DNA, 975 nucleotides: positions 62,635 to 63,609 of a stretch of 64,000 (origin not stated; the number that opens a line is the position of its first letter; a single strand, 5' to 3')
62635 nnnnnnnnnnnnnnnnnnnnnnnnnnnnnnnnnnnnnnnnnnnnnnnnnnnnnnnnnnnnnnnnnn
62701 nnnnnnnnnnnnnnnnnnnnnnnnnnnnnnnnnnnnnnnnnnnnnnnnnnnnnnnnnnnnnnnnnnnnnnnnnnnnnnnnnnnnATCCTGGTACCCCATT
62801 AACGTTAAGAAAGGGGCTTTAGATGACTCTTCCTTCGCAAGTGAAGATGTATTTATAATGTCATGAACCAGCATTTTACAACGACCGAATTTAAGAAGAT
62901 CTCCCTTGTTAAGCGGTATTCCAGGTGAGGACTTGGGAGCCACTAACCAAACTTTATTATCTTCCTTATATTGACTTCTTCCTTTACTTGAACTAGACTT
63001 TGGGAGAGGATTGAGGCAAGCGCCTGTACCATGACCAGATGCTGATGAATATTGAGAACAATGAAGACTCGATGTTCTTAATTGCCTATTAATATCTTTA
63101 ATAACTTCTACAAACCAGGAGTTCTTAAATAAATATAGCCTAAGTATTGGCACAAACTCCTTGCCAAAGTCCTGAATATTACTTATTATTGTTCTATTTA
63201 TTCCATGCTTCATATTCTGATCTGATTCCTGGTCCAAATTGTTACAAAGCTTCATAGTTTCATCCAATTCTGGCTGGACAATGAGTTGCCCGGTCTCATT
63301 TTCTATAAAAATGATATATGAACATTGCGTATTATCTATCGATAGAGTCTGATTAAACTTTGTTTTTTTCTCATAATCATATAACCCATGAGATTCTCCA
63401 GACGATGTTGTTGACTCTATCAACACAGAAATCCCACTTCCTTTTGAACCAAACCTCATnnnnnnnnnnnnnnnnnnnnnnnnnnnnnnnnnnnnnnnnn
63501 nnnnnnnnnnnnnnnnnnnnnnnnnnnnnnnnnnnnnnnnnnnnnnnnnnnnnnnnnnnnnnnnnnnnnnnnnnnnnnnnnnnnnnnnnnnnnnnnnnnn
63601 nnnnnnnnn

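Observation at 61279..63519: E3-like protein combining a MARCH-type RING-CH finger (with a ~90-aa insertion inside the finger) and an FHA phospho-Thr-binding domain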

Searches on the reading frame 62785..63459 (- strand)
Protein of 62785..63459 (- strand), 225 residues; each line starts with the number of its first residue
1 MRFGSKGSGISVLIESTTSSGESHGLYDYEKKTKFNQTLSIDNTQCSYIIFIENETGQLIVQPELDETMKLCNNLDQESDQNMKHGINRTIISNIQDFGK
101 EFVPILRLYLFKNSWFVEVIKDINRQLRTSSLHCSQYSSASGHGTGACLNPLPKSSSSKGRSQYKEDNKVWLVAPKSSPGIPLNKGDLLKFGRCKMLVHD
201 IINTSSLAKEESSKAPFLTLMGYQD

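Call 43: predict_structure(alignment_id=A3)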
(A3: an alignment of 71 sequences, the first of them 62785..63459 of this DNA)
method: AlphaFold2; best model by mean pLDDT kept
length: 225 residues; sequences in the alignment: 71
mean_pLDDT: 66.0   pTM: 0.56
mean pLDDT of the five models: 66.0, 65.1, 64.3, 63.2, 62.4
residues with pLDDT >= 90: 19; 70-90: 84; 50-70: 67; < 50: 55
segments of 3 or more residues with pLDDT < 50: 82-90, 129-166, 222-225
pLDDT, mean of each block of 10 residues (from residue 1): 58 86 72 88 84 82 74 52 43 55 85 89 60 40 39 42 49 75 86 65 74 65 48
secondary structure, 60 per line:
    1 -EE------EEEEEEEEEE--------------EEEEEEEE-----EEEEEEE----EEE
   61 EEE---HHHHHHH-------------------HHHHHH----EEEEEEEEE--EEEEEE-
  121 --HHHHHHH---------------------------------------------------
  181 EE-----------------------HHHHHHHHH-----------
elements in order: E10-19 E34-41 E47-53 E58-63 H67-73 H93-98 E103-111 E114-119 H123-129 H206-214
